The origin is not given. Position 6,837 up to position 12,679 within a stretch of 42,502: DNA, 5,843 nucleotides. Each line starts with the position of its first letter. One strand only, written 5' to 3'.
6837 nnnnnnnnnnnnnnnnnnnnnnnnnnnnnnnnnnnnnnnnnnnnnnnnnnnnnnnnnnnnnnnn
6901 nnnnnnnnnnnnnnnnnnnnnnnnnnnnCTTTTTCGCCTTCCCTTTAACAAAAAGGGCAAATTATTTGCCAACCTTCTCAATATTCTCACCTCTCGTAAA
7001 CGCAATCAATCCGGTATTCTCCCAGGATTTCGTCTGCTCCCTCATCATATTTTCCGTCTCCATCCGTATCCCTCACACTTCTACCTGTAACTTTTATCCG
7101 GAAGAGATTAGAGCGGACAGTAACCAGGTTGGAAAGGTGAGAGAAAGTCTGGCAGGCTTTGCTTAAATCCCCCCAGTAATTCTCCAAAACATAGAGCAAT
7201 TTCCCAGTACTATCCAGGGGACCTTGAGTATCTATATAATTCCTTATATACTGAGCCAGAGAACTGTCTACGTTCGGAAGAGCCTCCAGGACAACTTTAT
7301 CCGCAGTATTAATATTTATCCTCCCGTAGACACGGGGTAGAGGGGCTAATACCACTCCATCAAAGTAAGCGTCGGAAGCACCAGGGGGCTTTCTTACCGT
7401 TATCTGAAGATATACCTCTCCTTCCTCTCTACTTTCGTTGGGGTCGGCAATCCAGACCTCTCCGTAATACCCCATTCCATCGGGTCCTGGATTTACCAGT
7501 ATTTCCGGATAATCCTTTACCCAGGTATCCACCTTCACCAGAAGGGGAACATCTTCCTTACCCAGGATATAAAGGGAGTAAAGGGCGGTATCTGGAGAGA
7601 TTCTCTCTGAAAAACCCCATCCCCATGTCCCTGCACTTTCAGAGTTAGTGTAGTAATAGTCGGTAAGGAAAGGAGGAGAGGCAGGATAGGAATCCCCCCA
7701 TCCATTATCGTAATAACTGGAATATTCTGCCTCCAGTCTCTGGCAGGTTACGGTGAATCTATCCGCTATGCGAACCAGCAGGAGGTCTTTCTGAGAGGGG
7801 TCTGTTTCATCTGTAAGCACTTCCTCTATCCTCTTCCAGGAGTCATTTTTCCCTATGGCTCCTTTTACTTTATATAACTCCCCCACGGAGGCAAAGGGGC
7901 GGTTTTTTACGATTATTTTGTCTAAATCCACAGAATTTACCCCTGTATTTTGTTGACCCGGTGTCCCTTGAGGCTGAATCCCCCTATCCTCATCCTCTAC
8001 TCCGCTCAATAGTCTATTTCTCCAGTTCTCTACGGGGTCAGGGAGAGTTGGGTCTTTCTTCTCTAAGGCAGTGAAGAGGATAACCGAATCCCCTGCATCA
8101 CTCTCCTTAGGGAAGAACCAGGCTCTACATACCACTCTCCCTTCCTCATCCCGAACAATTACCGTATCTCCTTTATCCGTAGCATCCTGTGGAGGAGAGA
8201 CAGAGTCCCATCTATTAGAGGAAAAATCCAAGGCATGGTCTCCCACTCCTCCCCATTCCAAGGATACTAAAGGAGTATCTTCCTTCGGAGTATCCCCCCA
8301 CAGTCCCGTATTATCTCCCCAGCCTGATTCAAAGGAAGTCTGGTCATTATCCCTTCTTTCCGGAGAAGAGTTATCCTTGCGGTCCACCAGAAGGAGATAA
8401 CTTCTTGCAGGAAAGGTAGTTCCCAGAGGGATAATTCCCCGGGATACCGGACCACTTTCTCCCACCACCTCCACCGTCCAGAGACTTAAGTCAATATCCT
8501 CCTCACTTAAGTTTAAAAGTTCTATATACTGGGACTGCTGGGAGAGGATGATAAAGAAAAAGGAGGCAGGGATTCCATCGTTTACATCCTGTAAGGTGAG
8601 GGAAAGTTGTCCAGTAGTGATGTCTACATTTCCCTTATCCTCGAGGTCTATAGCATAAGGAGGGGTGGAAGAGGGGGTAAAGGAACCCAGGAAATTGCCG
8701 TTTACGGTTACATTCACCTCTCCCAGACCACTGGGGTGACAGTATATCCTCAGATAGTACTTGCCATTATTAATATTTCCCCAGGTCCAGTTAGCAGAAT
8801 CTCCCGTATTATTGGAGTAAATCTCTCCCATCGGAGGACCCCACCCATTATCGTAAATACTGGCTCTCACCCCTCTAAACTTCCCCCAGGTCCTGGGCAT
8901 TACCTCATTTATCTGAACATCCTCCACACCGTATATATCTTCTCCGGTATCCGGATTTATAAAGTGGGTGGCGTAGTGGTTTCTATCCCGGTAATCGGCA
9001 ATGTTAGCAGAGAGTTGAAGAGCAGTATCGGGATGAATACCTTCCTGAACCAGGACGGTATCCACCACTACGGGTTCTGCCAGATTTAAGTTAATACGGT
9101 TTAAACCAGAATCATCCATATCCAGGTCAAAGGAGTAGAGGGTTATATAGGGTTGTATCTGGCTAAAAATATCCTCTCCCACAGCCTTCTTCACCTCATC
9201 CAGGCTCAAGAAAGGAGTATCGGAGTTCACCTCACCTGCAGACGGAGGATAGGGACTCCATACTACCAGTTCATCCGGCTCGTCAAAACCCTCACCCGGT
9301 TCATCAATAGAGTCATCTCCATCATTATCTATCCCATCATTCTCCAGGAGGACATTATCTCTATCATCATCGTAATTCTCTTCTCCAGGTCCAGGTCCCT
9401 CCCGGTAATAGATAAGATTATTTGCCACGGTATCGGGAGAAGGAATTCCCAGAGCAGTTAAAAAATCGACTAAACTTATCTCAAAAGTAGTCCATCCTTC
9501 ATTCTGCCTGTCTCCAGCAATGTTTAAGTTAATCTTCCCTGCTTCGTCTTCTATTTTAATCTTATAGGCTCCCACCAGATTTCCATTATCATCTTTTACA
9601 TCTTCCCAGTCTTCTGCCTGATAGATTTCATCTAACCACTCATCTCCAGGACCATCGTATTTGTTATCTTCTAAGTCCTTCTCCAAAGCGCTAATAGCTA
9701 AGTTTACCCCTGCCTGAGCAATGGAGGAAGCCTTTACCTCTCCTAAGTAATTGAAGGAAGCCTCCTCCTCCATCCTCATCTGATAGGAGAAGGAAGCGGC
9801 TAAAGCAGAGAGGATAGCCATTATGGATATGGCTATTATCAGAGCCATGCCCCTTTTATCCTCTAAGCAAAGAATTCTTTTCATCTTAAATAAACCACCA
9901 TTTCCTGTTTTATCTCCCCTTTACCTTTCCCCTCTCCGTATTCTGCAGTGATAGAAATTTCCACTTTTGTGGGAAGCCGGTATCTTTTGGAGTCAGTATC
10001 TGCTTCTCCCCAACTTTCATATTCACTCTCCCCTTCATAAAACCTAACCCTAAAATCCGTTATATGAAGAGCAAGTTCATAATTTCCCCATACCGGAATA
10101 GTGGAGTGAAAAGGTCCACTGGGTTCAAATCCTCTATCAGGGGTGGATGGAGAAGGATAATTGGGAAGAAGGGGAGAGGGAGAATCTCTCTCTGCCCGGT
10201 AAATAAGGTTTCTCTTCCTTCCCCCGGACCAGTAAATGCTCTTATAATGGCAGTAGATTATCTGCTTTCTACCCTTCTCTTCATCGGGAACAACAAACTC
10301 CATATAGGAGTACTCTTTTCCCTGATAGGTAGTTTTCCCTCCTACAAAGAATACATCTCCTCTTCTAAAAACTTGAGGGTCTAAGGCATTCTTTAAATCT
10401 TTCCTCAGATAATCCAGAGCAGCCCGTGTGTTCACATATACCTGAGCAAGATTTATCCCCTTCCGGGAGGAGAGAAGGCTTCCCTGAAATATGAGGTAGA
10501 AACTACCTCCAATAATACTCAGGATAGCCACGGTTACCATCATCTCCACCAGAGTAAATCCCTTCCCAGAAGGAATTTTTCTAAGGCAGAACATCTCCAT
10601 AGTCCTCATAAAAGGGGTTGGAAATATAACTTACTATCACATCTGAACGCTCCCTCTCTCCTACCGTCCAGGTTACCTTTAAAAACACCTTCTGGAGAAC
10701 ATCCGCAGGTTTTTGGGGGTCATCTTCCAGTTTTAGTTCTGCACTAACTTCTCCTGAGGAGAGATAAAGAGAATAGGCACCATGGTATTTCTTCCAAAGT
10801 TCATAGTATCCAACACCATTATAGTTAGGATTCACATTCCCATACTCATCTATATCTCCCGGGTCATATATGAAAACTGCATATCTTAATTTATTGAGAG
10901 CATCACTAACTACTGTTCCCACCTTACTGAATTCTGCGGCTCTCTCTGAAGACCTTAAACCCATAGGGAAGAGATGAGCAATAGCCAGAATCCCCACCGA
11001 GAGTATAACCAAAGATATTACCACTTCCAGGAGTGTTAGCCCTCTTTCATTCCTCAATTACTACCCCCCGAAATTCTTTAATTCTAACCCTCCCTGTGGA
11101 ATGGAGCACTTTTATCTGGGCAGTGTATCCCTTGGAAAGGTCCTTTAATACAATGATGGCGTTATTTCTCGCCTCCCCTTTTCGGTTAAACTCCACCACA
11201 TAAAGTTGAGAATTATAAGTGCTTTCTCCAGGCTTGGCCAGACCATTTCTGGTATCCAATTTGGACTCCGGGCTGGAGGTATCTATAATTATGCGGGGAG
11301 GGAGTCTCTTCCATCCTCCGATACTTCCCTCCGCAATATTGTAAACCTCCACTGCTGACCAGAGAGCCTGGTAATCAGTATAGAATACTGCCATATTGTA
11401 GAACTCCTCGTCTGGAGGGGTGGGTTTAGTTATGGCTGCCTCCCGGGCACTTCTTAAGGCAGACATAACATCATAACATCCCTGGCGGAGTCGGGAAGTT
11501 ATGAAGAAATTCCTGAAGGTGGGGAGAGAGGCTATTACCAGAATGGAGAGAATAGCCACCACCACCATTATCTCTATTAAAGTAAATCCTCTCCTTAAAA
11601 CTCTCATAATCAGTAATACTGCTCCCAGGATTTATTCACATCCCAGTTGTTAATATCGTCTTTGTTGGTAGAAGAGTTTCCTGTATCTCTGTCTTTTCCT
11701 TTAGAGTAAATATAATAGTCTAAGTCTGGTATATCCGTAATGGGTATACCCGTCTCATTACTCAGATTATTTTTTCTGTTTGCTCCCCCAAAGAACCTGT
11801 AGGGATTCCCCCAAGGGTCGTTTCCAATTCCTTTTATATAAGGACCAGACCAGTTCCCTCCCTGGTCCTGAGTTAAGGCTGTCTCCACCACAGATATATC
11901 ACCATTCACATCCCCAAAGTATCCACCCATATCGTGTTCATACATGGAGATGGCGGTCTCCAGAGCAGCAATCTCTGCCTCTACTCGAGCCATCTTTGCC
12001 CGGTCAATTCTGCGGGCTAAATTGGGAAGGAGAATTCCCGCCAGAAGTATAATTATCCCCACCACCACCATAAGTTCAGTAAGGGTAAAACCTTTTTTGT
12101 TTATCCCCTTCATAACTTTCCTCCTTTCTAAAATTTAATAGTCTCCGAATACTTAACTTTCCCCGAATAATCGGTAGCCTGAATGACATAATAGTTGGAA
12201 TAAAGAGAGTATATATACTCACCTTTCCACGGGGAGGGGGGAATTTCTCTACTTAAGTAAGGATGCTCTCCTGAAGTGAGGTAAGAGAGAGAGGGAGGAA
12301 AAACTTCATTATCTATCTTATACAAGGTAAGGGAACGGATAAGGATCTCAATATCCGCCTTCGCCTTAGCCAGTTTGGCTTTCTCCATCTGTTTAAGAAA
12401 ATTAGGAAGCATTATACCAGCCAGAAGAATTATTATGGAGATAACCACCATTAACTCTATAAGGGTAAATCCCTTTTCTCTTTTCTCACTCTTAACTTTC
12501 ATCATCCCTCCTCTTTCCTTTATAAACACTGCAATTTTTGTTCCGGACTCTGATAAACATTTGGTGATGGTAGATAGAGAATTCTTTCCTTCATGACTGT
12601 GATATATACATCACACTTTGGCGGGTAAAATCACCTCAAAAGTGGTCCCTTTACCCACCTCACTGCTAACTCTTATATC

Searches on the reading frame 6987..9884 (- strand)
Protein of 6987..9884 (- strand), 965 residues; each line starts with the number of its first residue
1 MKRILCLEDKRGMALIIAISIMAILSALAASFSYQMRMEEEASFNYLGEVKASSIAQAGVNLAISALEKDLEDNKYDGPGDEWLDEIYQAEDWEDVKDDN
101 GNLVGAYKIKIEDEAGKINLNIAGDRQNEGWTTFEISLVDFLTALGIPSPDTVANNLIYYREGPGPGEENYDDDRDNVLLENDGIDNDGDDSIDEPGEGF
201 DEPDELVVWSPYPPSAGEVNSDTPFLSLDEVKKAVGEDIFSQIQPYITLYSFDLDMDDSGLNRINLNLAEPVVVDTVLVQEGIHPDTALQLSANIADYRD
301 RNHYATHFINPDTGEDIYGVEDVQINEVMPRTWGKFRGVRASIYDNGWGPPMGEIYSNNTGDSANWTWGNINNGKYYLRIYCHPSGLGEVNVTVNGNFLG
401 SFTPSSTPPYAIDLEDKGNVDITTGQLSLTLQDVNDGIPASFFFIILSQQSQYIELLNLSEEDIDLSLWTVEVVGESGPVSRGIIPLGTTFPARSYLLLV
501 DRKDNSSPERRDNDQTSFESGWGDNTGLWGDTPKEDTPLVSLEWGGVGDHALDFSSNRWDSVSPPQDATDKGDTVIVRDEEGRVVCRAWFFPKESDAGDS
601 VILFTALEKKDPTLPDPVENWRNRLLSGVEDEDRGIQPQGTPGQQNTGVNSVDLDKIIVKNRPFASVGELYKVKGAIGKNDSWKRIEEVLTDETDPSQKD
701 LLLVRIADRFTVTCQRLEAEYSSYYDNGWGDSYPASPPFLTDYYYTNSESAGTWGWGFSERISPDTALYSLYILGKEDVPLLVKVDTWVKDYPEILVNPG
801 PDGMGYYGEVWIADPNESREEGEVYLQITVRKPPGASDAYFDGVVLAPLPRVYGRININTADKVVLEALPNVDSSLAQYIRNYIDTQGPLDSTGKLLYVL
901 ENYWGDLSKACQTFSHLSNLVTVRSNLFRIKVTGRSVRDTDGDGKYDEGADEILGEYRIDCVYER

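Call 5: search_protein_families(library=pfam, proteins=[window:6987-9884:-], max_evalue=0.01)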
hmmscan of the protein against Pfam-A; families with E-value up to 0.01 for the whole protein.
window:6987-9884:- (965 aa): 2 families
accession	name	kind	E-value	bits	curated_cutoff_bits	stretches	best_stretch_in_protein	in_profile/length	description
PF12836.13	HHH_3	-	8.1e-08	32.7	27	1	855-899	5-49/65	Helix-hairpin-helix motif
PF00932.25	LTD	-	5.6e-05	23.9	34.3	1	451-585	22-102/109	Lamin Tail Domain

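Call 7: search_protein_families(library=ncbifam, proteins=[window:6987-9884:-], max_evalue=0.01)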
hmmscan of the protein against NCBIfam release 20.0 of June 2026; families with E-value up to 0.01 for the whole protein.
window:6987-9884:- (965 aa): 2 families
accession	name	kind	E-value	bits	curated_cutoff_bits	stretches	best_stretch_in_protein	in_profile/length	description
NF037980.1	T2SS_GspK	equivalog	5.3e-20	72.2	130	1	11-303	2-252/307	type II secretion system minor pseudopilin GspK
TIGR02600.1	Verru_Chthon_A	subfamily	1.9e-09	36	332.3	2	914-965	1200-1253/1296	Verru_Chthon cassette protein A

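Call 15: list_cluster_members(proteins=[P0001, window:6987-9884:-])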
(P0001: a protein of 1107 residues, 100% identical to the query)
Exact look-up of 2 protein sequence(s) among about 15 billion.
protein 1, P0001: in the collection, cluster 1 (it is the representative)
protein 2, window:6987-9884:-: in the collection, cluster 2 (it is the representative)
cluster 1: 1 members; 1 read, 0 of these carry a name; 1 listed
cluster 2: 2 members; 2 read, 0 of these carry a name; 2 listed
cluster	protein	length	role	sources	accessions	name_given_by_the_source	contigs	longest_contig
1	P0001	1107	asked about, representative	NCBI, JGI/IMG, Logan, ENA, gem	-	-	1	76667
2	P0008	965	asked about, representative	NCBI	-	-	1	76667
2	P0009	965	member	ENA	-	-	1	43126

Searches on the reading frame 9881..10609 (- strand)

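Call 5: search_protein_families(library=pfam, proteins=[window:9881-10609:-], max_evalue=0.01)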
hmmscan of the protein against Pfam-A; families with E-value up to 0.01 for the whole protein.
window:9881-10609:- (242 aa): 2 families
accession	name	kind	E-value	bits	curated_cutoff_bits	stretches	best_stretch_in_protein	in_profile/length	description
PF07963.17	N_methyl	-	1.8e-07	30.9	21.2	1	16-36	5-25/27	Prokaryotic N-terminal methylation motif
PF11612.13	T2SSJ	-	0.003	18.3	28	0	182-225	93-133/140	Type II secretion system (T2SS), protein J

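Call 7: search_protein_families(library=ncbifam, proteins=[window:9881-10609:-], max_evalue=0.01)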
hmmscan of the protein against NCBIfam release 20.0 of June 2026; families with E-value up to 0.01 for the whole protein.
window:9881-10609:- (242 aa): 10 families
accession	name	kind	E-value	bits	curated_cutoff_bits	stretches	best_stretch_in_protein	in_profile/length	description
TIGR02532.1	IV_pilin_GFxxxE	domain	9.3e-07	28.4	16.3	1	16-33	2-19/24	prepilin-type N-terminal cleavage/methylation domain-containing protein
TIGR01711.1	gspJ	equivalog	2.4e-05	24.2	64.85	1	16-85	1-70/192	type II secretion system minor pseudopilin GspJ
TIGR01708.2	typeII_sec_gspH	equivalog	0.00079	19.5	80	1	16-43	2-29/169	type II secretion system minor pseudopilin GspH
NF006453.0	PRK08808.1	equivalog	0.0016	17.6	295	1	16-77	7-68/211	type II secretion system protein J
NF007862.0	PRK10574.1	equivalog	0.0034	17.5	138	1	16-36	5-25/145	prepilin peptidase-dependent pilin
NF040999.1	pilin_ComGC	equivalog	0.005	17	75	1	16-33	2-19/84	competence type IV pilus major pilin ComGC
NF041002.1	pilin_ComGF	equivalog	0.0061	16.8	80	1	16-42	2-28/139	competence type IV pilus minor pilin ComGF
NF041775.1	typeIV_PilA_Myxo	equivalog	0.0086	16.1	400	0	10-60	5-58/214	type IV pilin protein PilA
NF041013.1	T4P_ComGE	equivalog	0.009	16.1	49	0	16-33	4-21/83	competence type IV pilus minor pilin ComGE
NF038304.1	EPS_HpsC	equivalog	0.0094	15.5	200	0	14-75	19-80/318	hormogonium polysaccharide secretion pseudopilin HpsC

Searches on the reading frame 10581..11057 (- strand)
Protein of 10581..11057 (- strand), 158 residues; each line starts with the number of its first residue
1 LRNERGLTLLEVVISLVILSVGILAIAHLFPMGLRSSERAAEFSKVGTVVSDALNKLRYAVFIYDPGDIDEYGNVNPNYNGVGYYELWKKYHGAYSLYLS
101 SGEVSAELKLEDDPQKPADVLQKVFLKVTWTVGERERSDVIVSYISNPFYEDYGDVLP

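Call 5: search_protein_families(library=pfam, proteins=[window:10581-11057:-], max_evalue=0.01)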
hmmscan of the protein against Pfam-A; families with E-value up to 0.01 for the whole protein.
window:10581-11057:- (158 aa): 1 family
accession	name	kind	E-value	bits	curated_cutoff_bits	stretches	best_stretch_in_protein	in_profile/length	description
PF07963.17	N_methyl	-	1.3e-07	31.3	21.2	1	1-26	1-26/27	Prokaryotic N-terminal methylation motif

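Call 7: search_protein_families(library=ncbifam, proteins=[window:10581-11057:-], max_evalue=0.01)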
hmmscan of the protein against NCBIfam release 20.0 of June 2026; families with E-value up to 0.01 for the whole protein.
window:10581-11057:- (158 aa): 3 families
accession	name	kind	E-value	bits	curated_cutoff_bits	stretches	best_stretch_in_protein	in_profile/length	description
TIGR02523.1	type_IV_pilV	equivalog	6.2e-09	36.5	52.2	1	5-59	2-56/139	type IV pilus modification protein PilV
NF007848.0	PRK10557.1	equivalog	0.0002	20.8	120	1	3-41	9-47/192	prepilin peptidase-dependent protein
TIGR02532.1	IV_pilin_GFxxxE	domain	0.0004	20.1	16.3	1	5-26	2-23/24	prepilin-type N-terminal cleavage/methylation domain-containing protein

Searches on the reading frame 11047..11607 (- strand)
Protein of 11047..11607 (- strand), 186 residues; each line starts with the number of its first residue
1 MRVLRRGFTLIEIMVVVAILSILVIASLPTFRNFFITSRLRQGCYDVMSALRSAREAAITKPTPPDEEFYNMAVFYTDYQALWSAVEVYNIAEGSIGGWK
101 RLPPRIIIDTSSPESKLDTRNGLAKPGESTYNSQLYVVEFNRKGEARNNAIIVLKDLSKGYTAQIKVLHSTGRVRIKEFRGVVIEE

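Call 5: search_protein_families(library=pfam, proteins=[window:11047-11607:-], max_evalue=0.01)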
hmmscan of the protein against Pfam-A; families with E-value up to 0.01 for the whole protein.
window:11047-11607:- (186 aa): 1 family
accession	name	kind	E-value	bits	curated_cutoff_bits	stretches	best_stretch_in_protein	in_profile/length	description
PF07963.17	N_methyl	-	4.2e-08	32.9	21.2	1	5-27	4-26/27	Prokaryotic N-terminal methylation motif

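Call 7: search_protein_families(library=ncbifam, proteins=[window:11047-11607:-], max_evalue=0.01)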
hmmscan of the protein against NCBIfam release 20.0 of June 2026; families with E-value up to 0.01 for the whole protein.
window:11047-11607:- (186 aa): 13 families
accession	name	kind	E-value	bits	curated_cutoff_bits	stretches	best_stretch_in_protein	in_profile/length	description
TIGR02596.1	TIGR02596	subfamily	2.2e-08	34.4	70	1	8-101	1-95/196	Verru_Chthon cassette protein D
TIGR02532.1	IV_pilin_GFxxxE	domain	5.3e-08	32.4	16.3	1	5-26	1-22/24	prepilin-type N-terminal cleavage/methylation domain-containing protein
TIGR01708.2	typeII_sec_gspH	equivalog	1.1e-07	32.1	80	1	6-60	2-56/169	type II secretion system minor pseudopilin GspH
NF007862.0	PRK10574.1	equivalog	7.2e-07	29.4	138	1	5-36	4-35/145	prepilin peptidase-dependent pilin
NF041775.1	typeIV_PilA_Myxo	equivalog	2.6e-06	27.6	400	1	5-39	10-44/214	type IV pilin protein PilA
NF040999.1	pilin_ComGC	equivalog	2.3e-05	24.5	75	1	6-30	2-26/84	competence type IV pilus major pilin ComGC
NF007800.0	PRK10506.1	equivalog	2.5e-05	24.2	158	1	5-59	8-62/163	prepilin peptidase-dependent protein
NF040982.1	ComGD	equivalog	3.6e-05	24.2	70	1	6-62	2-58/139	competence type IV pilus minor pilin ComGD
NF041013.1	T4P_ComGE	equivalog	0.0001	22.3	49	1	6-35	4-33/83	competence type IV pilus minor pilin ComGE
NF047827.1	T3SSXpsH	equivalog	0.00026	20.8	160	1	6-63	1-58/145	type II secretion system protein XpsH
TIGR01710.1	typeII_sec_gspG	equivalog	0.00041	20.4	88.85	1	6-31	1-26/134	type II secretion system major pseudopilin GspG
NF007848.0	PRK10557.1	equivalog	0.0056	16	120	1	2-28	7-36/192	prepilin peptidase-dependent protein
TIGR01707.1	gspI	equivalog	0.0065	16.9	44.35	0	7-30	1-24/101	type II secretion system minor pseudopilin GspI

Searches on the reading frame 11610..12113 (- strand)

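Call 5: search_protein_families(library=pfam, proteins=[window:11610-12113:-], max_evalue=0.01)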
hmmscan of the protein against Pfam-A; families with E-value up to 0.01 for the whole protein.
window:11610-12113:- (167 aa): 2 families
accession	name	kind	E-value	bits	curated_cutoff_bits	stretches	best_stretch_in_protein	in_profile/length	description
PF08334.16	T2SSG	-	4.9e-13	49.5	21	1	32-108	2-77/108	Type II secretion system (T2SS), protein G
PF07963.17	N_methyl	-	3.2e-05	23.8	21.2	1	5-29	3-27/27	Prokaryotic N-terminal methylation motif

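Call 7: search_protein_families(library=ncbifam, proteins=[window:11610-12113:-], max_evalue=0.01)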
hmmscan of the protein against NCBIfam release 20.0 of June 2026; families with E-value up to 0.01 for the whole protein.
window:11610-12113:- (167 aa): 7 families
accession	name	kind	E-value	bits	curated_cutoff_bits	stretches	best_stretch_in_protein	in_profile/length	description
TIGR01710.1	typeII_sec_gspG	equivalog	2.9e-26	92.1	88.85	1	7-112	1-106/134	type II secretion system major pseudopilin GspG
NF007862.0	PRK10574.1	equivalog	5.9e-08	33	138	1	5-65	3-63/145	prepilin peptidase-dependent pilin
NF041775.1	typeIV_PilA_Myxo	equivalog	1.5e-07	31.6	400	1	6-57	10-61/214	type IV pilin protein PilA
NF041013.1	T4P_ComGE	equivalog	3e-07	30.4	49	1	5-61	2-59/83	competence type IV pilus minor pilin ComGE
NF040999.1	pilin_ComGC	equivalog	4.6e-07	29.9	75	1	6-61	1-56/84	competence type IV pilus major pilin ComGC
TIGR02532.1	IV_pilin_GFxxxE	domain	0.00074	19.3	16.3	1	6-28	1-23/24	prepilin-type N-terminal cleavage/methylation domain-containing protein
TIGR01708.2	typeII_sec_gspH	equivalog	0.0014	18.7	80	1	7-33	2-28/169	type II secretion system minor pseudopilin GspH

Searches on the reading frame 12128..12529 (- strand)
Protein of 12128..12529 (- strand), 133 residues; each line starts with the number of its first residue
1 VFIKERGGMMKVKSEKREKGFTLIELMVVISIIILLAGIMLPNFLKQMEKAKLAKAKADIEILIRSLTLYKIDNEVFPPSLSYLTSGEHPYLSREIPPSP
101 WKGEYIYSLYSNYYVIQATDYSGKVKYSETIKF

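Call 5: search_protein_families(library=pfam, proteins=[window:12128-12529:-], max_evalue=0.01)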
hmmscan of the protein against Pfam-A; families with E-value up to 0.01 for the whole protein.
window:12128-12529:- (133 aa): 2 families
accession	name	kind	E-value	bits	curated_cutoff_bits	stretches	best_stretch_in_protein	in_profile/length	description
PF08334.16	T2SSG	-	2.7e-08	34.3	21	1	44-109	2-78/108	Type II secretion system (T2SS), protein G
PF07963.17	N_methyl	-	8.7e-08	31.9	21.2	1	16-41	2-27/27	Prokaryotic N-terminal methylation motif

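Call 7: search_protein_families(library=ncbifam, proteins=[window:12128-12529:-], max_evalue=0.01)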
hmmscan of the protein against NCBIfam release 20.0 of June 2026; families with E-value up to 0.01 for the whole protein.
window:12128-12529:- (133 aa): 13 families
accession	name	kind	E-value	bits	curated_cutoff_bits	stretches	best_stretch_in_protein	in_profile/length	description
TIGR01710.1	typeII_sec_gspG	equivalog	2.5e-17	63.1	88.85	1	19-108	1-102/134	type II secretion system major pseudopilin GspG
NF041775.1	typeIV_PilA_Myxo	equivalog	2.7e-11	43.9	400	1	14-64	6-56/214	type IV pilin protein PilA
NF040999.1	pilin_ComGC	equivalog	1.5e-10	41.1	75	1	18-88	1-70/84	competence type IV pilus major pilin ComGC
NF007862.0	PRK10574.1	equivalog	5.8e-09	36.2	138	1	17-55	3-41/145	prepilin peptidase-dependent pilin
NF041013.1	T4P_ComGE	equivalog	4.6e-07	29.9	49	1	17-75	2-61/83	competence type IV pilus minor pilin ComGE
TIGR01708.2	typeII_sec_gspH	equivalog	9.4e-07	29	80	1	18-60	1-43/169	type II secretion system minor pseudopilin GspH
NF007800.0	PRK10506.1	equivalog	6.8e-06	26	158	1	14-59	4-49/163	prepilin peptidase-dependent protein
TIGR02532.1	IV_pilin_GFxxxE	domain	4.6e-05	23.1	16.3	1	19-39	2-22/24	prepilin-type N-terminal cleavage/methylation domain-containing protein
NF041002.1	pilin_ComGF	equivalog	0.00077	19.7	80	1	18-52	1-34/139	competence type IV pilus minor pilin ComGF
NF040982.1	ComGD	equivalog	0.0012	19.3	70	1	18-50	1-33/139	competence type IV pilus minor pilin ComGD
TIGR02596.1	TIGR02596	subfamily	0.0012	18.9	70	1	21-56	1-36/196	Verru_Chthon cassette protein D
NF007848.0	PRK10557.1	equivalog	0.0047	16.3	120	1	12-52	4-47/192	prepilin peptidase-dependent protein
NF038304.1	EPS_HpsC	equivalog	0.0079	15.8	200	1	11-61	13-63/318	hormogonium polysaccharide secretion pseudopilin HpsC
